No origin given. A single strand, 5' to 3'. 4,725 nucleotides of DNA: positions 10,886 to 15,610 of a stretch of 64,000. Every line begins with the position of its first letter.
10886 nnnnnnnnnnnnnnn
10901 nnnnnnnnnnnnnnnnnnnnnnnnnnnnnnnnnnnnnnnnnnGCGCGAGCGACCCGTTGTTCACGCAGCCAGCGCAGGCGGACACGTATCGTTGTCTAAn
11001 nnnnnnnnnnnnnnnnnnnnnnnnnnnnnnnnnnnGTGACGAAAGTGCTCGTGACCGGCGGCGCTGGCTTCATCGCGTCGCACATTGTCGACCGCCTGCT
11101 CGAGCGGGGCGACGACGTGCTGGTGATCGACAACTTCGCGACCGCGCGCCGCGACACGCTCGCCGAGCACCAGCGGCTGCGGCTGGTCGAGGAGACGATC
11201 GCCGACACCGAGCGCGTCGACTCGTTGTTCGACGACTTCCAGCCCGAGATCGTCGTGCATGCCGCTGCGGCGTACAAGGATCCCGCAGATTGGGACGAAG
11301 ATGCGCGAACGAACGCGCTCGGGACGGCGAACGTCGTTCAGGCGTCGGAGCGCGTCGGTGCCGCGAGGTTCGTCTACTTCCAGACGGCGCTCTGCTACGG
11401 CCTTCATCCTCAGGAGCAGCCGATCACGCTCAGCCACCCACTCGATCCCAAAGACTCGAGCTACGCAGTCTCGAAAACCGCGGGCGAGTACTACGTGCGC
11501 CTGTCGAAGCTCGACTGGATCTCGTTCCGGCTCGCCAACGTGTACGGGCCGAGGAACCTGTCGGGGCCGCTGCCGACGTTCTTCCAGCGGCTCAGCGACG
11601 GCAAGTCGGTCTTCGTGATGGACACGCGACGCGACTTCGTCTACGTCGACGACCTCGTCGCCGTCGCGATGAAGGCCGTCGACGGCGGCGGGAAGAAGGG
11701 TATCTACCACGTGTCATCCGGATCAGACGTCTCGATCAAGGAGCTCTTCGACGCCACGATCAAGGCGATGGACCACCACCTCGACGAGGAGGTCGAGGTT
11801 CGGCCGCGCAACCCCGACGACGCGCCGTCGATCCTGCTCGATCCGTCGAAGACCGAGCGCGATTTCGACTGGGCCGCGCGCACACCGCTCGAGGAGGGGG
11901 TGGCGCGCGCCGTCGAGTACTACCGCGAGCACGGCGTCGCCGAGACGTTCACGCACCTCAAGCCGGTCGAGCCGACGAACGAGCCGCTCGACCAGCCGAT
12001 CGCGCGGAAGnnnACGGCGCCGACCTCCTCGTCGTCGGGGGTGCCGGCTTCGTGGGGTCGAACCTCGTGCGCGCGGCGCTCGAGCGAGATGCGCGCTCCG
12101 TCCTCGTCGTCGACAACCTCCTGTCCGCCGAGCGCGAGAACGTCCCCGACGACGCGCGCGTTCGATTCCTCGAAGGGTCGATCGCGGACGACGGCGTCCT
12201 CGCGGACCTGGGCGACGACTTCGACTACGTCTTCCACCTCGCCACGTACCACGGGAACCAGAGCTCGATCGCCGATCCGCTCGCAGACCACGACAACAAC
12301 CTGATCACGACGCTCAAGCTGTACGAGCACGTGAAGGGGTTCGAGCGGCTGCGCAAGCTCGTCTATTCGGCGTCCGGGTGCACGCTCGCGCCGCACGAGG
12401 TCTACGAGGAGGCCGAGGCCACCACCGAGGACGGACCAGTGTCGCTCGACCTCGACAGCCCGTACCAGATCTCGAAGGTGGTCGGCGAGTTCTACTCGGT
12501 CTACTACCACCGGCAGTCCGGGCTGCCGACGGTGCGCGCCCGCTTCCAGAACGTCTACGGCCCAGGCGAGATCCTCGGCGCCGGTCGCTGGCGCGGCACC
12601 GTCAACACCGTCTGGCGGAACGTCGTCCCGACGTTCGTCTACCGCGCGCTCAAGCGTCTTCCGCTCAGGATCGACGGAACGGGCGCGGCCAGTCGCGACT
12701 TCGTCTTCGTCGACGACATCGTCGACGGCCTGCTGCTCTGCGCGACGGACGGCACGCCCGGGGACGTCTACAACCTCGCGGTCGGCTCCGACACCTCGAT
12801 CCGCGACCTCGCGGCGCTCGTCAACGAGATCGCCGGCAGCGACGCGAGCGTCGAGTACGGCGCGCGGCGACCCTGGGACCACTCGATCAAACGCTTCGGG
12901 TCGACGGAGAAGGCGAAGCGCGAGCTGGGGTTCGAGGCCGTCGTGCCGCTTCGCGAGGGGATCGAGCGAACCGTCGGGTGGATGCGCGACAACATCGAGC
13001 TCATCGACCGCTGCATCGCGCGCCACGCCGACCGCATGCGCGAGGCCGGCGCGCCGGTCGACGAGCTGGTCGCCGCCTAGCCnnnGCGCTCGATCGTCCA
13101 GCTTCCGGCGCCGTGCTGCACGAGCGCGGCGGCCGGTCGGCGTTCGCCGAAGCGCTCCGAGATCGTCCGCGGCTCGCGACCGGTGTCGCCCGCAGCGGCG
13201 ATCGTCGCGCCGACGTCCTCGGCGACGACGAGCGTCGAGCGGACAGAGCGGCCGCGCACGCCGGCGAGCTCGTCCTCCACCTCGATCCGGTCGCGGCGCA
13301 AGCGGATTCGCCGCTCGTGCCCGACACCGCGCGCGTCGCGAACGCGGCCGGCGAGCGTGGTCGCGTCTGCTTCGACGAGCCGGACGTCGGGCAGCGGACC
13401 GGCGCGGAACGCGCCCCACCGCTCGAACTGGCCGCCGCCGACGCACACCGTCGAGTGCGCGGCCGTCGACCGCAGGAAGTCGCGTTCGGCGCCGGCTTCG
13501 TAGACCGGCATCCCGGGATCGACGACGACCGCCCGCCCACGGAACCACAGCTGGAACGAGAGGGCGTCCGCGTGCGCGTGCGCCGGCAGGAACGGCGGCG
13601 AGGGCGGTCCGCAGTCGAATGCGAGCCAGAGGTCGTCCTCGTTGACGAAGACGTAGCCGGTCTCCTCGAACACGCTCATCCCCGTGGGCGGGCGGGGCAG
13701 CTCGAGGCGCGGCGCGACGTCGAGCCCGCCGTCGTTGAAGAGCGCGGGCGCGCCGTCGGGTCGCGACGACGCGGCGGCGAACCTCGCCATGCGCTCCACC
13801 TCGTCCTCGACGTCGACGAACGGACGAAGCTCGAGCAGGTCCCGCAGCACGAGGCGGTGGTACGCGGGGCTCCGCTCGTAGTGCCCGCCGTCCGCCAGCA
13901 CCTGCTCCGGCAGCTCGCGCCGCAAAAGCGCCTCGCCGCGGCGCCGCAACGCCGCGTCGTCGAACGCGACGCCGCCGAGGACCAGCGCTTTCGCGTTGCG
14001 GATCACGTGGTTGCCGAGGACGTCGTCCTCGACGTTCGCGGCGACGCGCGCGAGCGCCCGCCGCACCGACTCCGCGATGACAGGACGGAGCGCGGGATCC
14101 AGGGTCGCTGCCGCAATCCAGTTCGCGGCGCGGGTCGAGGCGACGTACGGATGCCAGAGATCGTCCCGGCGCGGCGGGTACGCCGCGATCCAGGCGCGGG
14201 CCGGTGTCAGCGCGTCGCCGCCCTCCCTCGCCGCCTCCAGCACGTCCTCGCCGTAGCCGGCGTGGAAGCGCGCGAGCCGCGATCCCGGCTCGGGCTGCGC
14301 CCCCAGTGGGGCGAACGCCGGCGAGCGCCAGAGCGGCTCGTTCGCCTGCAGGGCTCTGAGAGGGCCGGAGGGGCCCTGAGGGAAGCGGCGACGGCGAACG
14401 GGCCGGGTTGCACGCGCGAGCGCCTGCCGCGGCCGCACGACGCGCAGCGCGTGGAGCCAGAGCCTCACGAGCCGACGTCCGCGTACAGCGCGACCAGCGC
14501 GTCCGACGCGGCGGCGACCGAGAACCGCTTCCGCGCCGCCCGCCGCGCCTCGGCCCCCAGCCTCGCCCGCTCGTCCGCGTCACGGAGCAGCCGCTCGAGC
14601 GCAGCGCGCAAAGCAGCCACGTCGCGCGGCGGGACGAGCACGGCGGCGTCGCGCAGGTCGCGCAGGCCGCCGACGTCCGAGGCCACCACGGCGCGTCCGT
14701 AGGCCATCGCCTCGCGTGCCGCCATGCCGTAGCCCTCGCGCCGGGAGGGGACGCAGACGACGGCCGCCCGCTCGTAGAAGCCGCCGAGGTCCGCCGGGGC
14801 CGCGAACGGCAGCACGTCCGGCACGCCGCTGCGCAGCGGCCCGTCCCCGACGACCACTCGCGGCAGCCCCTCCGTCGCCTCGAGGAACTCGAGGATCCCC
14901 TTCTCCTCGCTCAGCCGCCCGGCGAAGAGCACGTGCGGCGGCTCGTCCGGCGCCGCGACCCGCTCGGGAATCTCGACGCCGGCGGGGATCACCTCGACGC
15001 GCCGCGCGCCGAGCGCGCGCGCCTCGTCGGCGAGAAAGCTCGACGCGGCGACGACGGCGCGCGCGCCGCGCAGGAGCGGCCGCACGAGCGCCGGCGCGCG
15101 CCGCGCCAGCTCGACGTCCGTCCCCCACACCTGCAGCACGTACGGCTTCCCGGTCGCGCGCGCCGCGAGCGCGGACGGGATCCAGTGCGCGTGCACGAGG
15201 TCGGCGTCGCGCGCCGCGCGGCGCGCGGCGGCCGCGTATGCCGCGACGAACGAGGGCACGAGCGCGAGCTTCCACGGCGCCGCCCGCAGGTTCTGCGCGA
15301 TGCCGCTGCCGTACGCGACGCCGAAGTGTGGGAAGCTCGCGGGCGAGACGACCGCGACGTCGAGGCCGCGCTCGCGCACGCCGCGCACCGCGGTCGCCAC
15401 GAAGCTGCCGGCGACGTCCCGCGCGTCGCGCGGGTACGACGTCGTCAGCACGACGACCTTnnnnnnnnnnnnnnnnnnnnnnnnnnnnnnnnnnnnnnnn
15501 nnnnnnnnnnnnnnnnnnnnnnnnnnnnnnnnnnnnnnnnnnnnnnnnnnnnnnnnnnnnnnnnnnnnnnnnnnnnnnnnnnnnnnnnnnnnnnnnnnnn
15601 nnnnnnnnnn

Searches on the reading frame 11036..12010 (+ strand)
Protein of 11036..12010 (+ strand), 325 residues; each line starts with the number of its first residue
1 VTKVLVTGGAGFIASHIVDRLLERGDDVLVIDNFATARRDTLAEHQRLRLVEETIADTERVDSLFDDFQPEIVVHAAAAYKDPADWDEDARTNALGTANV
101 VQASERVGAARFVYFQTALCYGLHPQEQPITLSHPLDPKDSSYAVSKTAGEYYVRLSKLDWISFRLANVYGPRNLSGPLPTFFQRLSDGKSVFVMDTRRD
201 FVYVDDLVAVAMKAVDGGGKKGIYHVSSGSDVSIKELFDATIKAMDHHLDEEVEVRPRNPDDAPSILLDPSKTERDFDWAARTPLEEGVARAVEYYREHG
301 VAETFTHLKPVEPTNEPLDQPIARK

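Call 13: search_protein_families(library=pfam, proteins=[window:11036-12010:+], max_evalue=0.01)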
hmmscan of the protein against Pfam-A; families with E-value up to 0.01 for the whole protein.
window:11036-12010:+ (325 aa): 10 families
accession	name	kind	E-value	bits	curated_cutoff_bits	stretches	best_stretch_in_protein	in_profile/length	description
PF01370.27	Epimerase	-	4.4e-43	147.9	20.9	1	4-226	1-239/240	NAD dependent epimerase/dehydratase family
PF16363.11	GDP_Man_Dehyd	-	2.4e-35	123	27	1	5-291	1-331/332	GDP-mannose 4,6 dehydratase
PF04321.23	RmlD_sub_bind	-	5.6e-22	78.6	27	1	3-266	2-249/287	RmlD substrate binding domain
PF02719.21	Polysacc_synt_2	-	3.6e-14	53.1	20.2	1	4-117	1-128/293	Polysaccharide biosynthesis protein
PF13460.12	NAD_binding_10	-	2e-13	51.1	27.2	1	8-167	1-144/184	NAD(P)H-binding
PF01073.25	3Beta_HSD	-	4.8e-13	49.2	22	1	5-210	1-224/280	3-beta hydroxysteroid dehydrogenase/isomerase family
PF07993.18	NAD_binding_4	-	2e-10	40.7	20.1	1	71-171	90-209/258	Male sterility protein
PF00106.31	adh_short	-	0.0013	18.7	26.6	1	4-69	3-72/195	short chain dehydrogenase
PF08659.16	KR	-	0.0056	17.1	22.6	1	4-82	3-94/180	KR domain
PF03447.22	NAD_binding_3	-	0.0081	17.3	24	0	9-84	1-72/116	Homoserine dehydrogenase, NAD binding domain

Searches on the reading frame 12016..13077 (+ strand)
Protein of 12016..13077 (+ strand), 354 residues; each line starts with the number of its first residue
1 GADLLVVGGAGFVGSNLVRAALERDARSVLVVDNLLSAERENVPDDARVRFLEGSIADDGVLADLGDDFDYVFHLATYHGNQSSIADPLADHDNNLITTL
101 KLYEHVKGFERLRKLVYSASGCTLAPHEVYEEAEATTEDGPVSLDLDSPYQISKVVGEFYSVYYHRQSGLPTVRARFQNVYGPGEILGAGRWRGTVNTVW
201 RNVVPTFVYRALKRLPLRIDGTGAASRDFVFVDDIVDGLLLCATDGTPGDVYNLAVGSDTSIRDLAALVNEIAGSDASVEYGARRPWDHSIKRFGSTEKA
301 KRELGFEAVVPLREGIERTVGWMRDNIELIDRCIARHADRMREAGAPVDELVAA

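Call 13: search_protein_families(library=pfam, proteins=[window:12016-13077:+], max_evalue=0.01)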
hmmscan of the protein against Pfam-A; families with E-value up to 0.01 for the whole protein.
window:12016-13077:+ (354 aa): 7 families
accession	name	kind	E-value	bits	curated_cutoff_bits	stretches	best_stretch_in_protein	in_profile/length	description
PF01370.27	Epimerase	-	3.4e-43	148.2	20.9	1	5-255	2-240/240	NAD dependent epimerase/dehydratase family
PF16363.11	GDP_Man_Dehyd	-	4.9e-30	105.6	27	1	5-319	1-332/332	GDP-mannose 4,6 dehydratase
PF01073.25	3Beta_HSD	-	6.1e-08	32.5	22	1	5-185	1-186/280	3-beta hydroxysteroid dehydrogenase/isomerase family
PF02719.21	Polysacc_synt_2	-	2.5e-05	24.1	20.2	1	4-107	1-116/293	Polysaccharide biosynthesis protein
PF13460.12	NAD_binding_10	-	0.00029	21.2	27.2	1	8-85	1-77/184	NAD(P)H-binding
PF05368.20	NmrA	-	0.00038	20.6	27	1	4-87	5-88/298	NmrA-like family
PF07993.18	NAD_binding_4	-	0.00078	19.1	20.1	0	61-210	81-241/258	Male sterility protein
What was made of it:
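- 11036..13080 (+): Two SDR epimerase/dehydratase genes (11036-12013 and about 12016-13080) at the left edge of the high-GC glycan locus. Pfam Epimerase E 4e-43 and 3e-43 (call 13).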

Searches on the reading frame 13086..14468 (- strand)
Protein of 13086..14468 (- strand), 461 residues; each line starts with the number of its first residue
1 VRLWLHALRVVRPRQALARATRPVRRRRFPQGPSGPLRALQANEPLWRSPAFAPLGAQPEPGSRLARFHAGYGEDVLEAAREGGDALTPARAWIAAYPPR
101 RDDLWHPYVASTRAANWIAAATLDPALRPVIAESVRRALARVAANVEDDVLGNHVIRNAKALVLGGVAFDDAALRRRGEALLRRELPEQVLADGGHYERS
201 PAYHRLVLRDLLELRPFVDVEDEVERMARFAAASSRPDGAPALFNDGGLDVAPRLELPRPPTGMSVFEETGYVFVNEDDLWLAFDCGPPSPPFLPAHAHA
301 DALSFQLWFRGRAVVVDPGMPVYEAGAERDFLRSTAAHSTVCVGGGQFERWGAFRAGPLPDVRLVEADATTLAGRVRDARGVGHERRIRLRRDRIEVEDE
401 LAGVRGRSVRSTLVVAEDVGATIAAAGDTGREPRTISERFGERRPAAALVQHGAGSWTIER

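Call 13: search_protein_families(library=pfam, proteins=[window:13086-14468:-], max_evalue=0.01)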
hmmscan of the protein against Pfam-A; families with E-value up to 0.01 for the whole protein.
window:13086-14468:- (461 aa): 2 families
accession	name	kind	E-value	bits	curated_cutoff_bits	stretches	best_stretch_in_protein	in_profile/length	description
PF07940.18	Hepar_II_III_C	-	4.5e-37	128.3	24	1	260-424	2-170/237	Heparinase II/III-like, C-terminal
PF16889.11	Hepar_II_III_N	-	2.9e-07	30.6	22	1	151-223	202-278/340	Heparinase II/III N-terminus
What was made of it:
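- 13083..14468 (-): Heparinase II/III-like protein. Pfam Hepar_II_III_C E 4.5e-37 (call 13).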

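Call 81: search_protein_families(library=ncbifam, proteins=[window:13086-14468:-], max_evalue=0.0001)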
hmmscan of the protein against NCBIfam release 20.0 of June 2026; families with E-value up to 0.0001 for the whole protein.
window:13086-14468:- (461 aa): 1 family
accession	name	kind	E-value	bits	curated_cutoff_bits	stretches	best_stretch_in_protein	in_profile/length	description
NF045573.1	Hepsulflyase_CFB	equivalog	8.7e-10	37.5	700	1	151-207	230-290/651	heparin-sulfate lyase HepC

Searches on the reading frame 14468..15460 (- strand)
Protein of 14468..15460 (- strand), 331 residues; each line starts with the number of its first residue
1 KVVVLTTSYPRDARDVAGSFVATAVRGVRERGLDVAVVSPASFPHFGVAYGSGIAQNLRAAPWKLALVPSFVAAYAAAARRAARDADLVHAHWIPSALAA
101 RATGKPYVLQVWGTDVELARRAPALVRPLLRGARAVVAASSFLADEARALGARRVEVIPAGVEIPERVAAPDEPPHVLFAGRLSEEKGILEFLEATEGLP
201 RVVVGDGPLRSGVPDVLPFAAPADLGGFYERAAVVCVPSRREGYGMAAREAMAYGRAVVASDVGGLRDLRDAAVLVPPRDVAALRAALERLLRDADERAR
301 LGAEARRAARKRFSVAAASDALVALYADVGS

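Call 13: search_protein_families(library=pfam, proteins=[window:14468-15460:-], max_evalue=0.01)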
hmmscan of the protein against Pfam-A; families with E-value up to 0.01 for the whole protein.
window:14468-15460:- (331 aa): 7 families
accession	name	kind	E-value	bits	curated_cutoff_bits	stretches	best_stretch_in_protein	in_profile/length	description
PF00534.26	Glycos_transf_1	-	1.2e-22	80.7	26.4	1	217-307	78-171/172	Glycosyl transferases group 1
PF13692.12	Glyco_trans_1_4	-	1.5e-21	77.6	27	1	175-294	2-142/142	Glycosyl transferases group 1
PF13439.12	Glyco_transf_4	-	6.9e-16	59.2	28.5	1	18-163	5-167/170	Glycosyltransferase Family 4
PF13579.12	Glyco_trans_4_4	-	6.3e-12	46.5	29.7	1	20-161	6-158/158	Glycosyl transferase 4-like domain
PF20706.3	GT4-conflict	-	2.9e-09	36.8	26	1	222-320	272-383/385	Family 4 Glycosyltransferase in conflict systems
PF13524.12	Glyco_trans_1_2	-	6.7e-07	29.8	25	1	189-320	5-140/144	Glycosyl transferase-like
PF13477.12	Glyco_trans_4_2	-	2.9e-06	27.9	23.4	1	20-136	12-135/139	Glycosyl transferase 4-like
